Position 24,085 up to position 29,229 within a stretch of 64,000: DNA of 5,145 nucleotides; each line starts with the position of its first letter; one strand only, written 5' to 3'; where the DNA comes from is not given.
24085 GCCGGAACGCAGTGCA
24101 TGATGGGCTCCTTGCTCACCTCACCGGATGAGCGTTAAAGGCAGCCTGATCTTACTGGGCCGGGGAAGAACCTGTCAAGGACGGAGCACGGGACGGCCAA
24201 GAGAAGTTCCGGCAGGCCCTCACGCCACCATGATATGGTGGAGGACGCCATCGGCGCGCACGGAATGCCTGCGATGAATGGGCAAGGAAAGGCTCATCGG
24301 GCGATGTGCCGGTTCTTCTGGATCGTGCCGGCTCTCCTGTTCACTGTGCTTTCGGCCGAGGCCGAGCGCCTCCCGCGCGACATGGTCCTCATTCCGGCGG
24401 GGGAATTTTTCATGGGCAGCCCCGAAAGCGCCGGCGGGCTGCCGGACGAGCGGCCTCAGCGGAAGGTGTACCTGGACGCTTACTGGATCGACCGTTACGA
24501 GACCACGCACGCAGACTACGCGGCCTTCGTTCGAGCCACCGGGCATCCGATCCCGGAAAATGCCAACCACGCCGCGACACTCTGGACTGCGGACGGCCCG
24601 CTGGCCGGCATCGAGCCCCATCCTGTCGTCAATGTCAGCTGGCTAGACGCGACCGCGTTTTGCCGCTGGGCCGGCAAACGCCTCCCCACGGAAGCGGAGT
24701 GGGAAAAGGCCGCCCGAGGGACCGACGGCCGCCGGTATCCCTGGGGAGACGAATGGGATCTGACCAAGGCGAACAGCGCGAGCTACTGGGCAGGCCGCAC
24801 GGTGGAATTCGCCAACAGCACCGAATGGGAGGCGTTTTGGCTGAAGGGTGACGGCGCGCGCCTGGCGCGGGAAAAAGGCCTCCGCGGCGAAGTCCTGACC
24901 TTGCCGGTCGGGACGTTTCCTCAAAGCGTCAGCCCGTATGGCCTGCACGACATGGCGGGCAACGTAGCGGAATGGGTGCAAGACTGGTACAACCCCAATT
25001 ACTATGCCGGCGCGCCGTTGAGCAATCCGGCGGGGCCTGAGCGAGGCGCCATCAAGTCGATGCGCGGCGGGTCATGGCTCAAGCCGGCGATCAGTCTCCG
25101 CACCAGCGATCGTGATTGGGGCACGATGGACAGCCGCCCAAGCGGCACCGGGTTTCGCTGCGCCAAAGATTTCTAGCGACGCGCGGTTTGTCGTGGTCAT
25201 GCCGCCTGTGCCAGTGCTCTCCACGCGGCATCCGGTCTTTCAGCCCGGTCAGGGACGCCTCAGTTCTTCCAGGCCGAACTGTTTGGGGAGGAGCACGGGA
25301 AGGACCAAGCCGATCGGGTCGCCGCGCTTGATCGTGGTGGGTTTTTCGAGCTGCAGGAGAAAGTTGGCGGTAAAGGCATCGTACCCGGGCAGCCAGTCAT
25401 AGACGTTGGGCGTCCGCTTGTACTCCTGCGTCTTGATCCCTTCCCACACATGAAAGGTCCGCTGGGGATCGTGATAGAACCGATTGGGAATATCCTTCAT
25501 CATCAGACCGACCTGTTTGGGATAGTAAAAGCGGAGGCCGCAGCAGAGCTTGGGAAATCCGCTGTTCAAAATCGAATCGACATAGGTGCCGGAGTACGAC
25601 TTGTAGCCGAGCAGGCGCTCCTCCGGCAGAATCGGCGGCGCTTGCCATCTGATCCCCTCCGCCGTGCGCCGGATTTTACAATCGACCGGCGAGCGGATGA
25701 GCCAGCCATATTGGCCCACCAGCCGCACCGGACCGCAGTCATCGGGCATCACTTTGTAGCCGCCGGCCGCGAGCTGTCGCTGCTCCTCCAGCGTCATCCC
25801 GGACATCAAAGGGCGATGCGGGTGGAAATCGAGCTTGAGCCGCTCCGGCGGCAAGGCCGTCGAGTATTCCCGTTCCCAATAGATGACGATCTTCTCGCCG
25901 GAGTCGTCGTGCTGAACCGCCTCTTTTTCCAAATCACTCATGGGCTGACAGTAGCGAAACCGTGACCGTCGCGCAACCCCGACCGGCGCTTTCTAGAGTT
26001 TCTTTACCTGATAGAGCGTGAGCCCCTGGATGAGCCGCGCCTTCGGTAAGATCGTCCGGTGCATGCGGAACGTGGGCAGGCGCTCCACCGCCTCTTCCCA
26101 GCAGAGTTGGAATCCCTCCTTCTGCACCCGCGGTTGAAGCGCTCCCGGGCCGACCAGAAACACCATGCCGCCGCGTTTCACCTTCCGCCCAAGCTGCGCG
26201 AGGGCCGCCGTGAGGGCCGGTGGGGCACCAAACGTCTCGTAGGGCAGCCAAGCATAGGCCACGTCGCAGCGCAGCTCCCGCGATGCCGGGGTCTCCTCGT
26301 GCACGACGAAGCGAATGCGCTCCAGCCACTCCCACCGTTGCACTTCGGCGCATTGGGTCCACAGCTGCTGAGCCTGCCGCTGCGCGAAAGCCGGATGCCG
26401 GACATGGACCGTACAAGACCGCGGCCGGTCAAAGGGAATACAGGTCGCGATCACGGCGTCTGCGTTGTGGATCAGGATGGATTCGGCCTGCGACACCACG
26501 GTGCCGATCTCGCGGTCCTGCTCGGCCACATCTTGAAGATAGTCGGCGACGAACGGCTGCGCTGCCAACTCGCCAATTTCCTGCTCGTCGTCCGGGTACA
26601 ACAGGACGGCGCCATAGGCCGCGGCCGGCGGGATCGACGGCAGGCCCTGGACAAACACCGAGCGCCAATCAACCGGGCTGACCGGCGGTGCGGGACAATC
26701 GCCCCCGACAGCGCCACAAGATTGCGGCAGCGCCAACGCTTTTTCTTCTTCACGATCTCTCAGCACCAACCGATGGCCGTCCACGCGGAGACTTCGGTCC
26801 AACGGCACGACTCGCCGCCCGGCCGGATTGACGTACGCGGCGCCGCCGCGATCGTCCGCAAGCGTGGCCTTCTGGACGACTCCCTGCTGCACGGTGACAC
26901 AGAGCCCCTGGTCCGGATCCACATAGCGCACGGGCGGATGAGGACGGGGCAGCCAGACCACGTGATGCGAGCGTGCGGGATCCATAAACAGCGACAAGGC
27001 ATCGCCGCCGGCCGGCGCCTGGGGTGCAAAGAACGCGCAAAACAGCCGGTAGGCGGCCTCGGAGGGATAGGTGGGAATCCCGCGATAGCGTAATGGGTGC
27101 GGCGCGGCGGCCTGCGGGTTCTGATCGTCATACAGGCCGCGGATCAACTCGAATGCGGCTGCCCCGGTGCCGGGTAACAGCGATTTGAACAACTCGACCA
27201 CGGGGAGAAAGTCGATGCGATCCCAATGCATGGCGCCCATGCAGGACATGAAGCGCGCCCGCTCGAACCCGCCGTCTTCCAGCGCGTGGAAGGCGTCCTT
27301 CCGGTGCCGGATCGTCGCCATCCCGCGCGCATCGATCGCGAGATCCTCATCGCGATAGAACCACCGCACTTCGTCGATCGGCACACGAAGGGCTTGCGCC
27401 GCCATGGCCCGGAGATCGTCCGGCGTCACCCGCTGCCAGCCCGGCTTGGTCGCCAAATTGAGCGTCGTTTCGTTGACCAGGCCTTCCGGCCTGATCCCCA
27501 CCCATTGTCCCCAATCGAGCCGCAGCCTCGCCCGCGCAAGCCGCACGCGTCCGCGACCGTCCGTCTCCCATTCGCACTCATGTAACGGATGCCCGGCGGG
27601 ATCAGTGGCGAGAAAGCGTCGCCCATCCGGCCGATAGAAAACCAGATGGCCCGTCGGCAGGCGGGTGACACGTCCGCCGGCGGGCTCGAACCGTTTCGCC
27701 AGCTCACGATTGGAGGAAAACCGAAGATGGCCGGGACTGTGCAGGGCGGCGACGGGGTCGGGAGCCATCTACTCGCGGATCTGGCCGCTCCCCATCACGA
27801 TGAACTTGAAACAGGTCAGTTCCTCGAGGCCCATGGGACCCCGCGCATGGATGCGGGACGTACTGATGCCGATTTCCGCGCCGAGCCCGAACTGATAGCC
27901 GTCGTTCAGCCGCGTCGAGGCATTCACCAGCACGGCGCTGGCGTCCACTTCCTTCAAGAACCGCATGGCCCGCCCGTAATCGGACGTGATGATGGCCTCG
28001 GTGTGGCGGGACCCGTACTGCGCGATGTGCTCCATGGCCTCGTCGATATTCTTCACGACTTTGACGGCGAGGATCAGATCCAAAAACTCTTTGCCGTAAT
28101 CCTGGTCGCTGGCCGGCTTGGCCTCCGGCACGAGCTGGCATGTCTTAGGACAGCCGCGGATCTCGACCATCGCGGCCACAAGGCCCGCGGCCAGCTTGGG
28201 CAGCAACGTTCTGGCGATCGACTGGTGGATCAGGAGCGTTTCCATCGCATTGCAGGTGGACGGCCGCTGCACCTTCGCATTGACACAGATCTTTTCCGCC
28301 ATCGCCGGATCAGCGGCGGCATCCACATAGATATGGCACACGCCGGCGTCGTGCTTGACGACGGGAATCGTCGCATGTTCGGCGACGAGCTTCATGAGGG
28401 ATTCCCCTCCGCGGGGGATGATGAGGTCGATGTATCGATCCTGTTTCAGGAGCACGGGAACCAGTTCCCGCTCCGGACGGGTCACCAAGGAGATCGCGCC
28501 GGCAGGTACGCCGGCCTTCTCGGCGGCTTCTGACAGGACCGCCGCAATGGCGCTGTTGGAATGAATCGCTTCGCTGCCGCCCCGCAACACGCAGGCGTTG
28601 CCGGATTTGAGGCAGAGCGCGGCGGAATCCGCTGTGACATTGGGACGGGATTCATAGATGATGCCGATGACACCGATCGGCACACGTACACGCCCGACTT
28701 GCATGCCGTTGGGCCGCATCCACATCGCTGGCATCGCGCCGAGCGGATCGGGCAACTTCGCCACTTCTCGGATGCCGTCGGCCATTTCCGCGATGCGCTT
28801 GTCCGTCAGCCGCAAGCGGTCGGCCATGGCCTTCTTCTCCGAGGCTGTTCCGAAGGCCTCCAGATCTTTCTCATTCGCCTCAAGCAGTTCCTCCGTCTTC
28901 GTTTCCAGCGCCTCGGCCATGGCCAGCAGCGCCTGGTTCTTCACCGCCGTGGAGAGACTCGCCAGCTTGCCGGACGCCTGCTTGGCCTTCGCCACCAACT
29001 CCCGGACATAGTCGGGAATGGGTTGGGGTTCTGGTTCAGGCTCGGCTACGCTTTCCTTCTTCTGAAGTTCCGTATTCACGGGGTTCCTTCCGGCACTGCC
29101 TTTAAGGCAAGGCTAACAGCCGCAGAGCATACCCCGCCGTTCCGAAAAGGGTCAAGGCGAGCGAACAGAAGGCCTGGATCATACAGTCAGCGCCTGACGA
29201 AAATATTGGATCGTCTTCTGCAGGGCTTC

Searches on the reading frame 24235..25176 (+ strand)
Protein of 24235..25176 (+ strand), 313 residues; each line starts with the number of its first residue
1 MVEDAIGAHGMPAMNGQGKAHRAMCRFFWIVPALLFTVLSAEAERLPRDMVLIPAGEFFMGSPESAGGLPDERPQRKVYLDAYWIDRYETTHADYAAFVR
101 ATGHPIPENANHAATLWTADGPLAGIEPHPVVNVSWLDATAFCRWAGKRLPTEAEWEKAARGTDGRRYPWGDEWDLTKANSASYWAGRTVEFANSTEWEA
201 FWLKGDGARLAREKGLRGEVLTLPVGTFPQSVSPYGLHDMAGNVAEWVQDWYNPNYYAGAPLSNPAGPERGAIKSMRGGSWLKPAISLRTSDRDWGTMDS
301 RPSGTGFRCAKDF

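Call 8: search_protein_families(library=pfam, proteins=[window:24235-25176:+])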
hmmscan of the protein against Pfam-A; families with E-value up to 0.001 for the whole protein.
window:24235-25176:+ (313 aa): 1 family
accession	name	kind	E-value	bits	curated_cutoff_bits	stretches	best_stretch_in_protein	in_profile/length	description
PF03781.23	FGE-sulfatase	-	7.1e-62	209.8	23.3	1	48-311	3-255/255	Sulfatase-modifying factor enzyme 1-like domain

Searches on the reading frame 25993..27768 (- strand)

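Call 24: search_protein_families(library=pfam, proteins=[window:25993-27768:-], max_evalue=0.1)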
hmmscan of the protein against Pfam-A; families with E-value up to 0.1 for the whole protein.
window:25993-27768:- (591 aa): 1 family
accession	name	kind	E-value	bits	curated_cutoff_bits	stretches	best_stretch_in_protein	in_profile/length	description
PF13489.12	Methyltransf_23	-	0.019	15.1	27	0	453-543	57-121/164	Methyltransferase domain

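Call 32: search_protein_families(library=ncbifam, proteins=[window:25993-27768:-], max_evalue=0.01)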
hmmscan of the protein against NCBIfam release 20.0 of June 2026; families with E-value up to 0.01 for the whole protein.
window:25993-27768:- (591 aa): 0 families

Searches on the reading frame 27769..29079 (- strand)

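Call 24: search_protein_families(library=pfam, proteins=[window:27769-29079:-], max_evalue=0.1)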
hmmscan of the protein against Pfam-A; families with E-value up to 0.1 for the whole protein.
window:27769-29079:- (436 aa): 2 families
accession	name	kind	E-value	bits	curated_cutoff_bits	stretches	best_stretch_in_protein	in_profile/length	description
PF00171.27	Aldedh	-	2.8e-25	89.2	23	2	25-299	31-292/461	Aldehyde dehydrogenase family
PF06911.18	Senescence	-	0.058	13.7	24.6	0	10-52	34-76/184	Senescence domain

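Call 32: search_protein_families(library=ncbifam, proteins=[window:27769-29079:-], max_evalue=0.01)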
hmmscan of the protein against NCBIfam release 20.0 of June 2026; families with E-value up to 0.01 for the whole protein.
window:27769-29079:- (436 aa): 22 families
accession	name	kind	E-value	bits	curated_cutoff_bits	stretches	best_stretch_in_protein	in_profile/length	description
NF001221.0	PRK00197.1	equivalog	2.1e-183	609.8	289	1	23-436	5-418/418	glutamate-5-semialdehyde dehydrogenase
TIGR00407.1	proA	equivalog_domain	2.2e-150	500.9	317.45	1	32-425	1-398/398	glutamate-5-semialdehyde dehydrogenase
TIGR01092.1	P5CS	equivalog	7.5e-107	358.3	796.75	1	25-434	288-694/715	delta l-pyrroline-5-carboxylate synthetase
TIGR02518.1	EutH_ACDH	equivalog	3e-18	65.9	620.1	1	25-284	10-254/488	acetaldehyde dehydrogenase (acetylating)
NF010378.0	PRK13805.1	equivalog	6.1e-15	54.1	951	1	129-295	105-272/872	bifunctional acetaldehyde-CoA/alcohol dehydrogenase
NF047625.1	AcylSulfactDhSauS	equivalog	2.3e-10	39.9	600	2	130-297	98-265/464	acylating sulfoacetaldehyde dehydrogenase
NF040648.1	lactal_redase_Meth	equivalog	3.7e-10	39.4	650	2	25-295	35-293/463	lactaldehyde dehydrogenase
NF042993.1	AlphKGSA_gudD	equivalog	4.7e-10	38.8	770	1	25-296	44-303/481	alpha-ketoglutaric semialdehyde dehydrogenase GucD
NF052305.1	DioxValDhHalo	equivalog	1e-09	37.9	750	1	127-296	134-304/483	2,5-dioxovalerate dehydrogenase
NF011927.0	PRK15398.1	subfamily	2.5e-08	33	403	1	11-297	24-293/465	aldehyde dehydrogenase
NF045736.1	PaDhStyDRhodo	equivalog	3.6e-07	29.1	800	1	30-299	48-309/479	phenylacetaldehyde dehydrogenase StyD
NF050084.1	pip_6_carb_DH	equivalog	6.9e-07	28.5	730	1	133-298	116-285/475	L-piperidine-6-carboxylate dehydrogenase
TIGR02299.1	HpaE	equivalog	1.3e-06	27.3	638.35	1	27-296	42-298/488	5-carboxymethyl-2-hydroxymuconate semialdehyde dehydrogenase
TIGR01804.1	BADH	equivalog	2.6e-06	26.2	668.6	1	23-238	35-234/467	betaine-aldehyde dehydrogenase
TIGR03216.1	OH_muco_semi_DH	equivalog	4.2e-06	25.6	693.25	1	25-288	38-295/481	2-hydroxymuconic semialdehyde dehydrogenase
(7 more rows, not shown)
